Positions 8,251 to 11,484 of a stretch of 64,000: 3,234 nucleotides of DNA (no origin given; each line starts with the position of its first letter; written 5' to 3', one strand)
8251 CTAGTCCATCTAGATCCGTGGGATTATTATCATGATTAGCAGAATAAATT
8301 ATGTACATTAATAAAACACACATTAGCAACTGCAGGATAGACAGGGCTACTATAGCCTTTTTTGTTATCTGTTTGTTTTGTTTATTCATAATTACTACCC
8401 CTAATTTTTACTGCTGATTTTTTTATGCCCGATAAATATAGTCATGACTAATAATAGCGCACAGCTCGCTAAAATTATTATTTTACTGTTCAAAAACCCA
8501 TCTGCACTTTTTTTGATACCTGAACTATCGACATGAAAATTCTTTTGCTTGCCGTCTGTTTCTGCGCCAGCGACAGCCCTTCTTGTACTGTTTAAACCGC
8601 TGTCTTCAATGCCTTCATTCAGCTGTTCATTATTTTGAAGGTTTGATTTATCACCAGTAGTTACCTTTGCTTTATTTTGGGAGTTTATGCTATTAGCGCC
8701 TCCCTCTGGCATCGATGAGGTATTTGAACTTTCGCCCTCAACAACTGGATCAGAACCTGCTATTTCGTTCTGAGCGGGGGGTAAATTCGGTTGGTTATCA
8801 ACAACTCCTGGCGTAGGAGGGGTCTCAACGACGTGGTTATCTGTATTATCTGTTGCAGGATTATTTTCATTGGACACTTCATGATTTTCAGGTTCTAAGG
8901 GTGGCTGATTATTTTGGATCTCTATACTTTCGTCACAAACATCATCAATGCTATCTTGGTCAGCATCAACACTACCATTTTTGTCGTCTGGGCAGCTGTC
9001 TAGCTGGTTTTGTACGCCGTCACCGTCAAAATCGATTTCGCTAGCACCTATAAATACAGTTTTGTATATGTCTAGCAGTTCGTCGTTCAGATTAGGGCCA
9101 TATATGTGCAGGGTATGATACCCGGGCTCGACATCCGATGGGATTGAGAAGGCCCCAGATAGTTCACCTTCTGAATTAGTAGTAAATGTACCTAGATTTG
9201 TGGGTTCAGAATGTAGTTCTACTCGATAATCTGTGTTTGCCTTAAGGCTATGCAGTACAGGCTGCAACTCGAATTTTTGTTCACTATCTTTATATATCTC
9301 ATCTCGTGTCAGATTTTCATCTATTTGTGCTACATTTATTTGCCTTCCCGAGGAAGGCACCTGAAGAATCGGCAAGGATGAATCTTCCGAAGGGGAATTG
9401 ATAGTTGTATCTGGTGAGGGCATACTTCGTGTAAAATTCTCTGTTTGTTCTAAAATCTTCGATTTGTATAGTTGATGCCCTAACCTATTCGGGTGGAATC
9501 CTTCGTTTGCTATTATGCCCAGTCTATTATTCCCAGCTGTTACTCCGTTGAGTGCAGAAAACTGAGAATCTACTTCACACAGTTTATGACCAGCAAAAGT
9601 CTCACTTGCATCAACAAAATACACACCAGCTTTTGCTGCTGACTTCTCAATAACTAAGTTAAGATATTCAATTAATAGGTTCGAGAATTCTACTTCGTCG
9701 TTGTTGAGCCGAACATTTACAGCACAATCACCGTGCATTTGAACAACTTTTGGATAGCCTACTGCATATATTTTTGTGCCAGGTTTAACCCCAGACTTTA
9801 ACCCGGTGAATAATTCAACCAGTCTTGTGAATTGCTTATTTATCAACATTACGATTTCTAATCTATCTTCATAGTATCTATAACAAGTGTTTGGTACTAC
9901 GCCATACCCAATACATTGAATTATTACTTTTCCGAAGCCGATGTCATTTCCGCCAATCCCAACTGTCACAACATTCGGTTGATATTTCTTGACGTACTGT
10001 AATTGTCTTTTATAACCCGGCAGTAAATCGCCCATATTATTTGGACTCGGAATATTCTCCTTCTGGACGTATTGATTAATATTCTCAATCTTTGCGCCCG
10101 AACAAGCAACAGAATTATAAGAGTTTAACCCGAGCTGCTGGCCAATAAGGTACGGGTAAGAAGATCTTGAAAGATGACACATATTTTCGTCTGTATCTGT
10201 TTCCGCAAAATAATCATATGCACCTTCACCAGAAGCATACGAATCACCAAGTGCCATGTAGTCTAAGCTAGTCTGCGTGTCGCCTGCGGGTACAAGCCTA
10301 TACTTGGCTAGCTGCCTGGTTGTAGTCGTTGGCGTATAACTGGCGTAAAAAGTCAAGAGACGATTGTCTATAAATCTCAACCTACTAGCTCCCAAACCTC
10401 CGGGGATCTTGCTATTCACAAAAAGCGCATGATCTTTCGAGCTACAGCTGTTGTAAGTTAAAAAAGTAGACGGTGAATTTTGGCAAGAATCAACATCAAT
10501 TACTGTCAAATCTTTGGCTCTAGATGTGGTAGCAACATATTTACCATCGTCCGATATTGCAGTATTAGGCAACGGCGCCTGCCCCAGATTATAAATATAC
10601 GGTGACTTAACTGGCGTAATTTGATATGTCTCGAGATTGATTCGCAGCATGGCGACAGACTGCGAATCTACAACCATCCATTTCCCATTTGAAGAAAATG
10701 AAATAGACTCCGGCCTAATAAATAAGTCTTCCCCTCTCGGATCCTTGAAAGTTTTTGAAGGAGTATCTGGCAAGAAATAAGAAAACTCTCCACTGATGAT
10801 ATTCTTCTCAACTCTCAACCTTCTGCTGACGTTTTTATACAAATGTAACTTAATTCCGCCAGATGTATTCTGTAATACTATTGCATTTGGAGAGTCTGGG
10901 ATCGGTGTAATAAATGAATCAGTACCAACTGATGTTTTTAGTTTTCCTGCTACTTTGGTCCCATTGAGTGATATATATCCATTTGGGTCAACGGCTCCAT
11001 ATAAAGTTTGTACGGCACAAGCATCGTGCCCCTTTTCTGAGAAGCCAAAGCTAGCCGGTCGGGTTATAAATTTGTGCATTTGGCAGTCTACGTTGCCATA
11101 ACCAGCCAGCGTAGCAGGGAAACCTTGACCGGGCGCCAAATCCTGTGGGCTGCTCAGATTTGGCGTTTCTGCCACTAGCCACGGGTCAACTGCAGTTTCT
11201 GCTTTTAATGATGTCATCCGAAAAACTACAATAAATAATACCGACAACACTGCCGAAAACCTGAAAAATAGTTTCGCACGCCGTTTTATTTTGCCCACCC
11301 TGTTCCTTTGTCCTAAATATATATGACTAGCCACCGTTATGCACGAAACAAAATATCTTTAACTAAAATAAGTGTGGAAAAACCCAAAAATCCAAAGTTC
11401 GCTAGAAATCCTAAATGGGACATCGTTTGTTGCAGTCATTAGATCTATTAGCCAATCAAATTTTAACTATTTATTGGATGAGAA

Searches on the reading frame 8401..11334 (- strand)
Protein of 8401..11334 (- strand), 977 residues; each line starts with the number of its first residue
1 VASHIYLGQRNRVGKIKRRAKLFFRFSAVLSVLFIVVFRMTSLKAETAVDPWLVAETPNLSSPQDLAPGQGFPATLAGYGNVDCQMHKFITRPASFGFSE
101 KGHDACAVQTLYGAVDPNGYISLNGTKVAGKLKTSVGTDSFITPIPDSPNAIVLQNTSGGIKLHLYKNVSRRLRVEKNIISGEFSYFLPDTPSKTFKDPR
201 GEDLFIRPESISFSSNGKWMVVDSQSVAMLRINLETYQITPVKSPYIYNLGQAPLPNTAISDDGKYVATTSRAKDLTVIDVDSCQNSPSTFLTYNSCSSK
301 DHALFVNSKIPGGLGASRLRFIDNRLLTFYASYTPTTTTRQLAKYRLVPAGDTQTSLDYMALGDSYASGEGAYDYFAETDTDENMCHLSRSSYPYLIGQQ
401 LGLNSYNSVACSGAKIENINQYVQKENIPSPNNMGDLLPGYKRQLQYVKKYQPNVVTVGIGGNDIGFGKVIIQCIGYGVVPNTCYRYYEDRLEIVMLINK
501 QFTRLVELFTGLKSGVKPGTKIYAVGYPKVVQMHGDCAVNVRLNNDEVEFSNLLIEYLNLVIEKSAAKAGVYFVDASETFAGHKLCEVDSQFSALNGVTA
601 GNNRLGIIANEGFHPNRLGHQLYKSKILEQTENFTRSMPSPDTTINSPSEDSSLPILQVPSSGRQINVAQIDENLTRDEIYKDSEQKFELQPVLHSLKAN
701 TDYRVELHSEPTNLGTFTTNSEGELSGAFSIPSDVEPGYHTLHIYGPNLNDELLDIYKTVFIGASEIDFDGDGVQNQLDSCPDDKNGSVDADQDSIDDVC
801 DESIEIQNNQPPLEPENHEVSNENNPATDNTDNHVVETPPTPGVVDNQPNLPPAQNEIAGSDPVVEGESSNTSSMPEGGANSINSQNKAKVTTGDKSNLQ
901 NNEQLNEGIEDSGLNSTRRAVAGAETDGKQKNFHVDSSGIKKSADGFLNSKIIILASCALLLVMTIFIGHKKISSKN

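Call 41: search_protein_families(library=pfam, proteins=[window:8401-11334:-])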
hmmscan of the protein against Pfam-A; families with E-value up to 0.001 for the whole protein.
window:8401-11334:- (977 aa): 2 families
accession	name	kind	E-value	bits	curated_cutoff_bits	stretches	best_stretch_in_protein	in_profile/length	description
PF13472.12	Lipase_GDSL_2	-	8.1e-18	66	32.9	1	361-622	1-178/178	GDSL-like Lipase/Acylhydrolase family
PF00657.28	Lipase_GDSL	-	9.9e-15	55.7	23.6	1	359-622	1-203/208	GDSL-like Lipase/Acylhydrolase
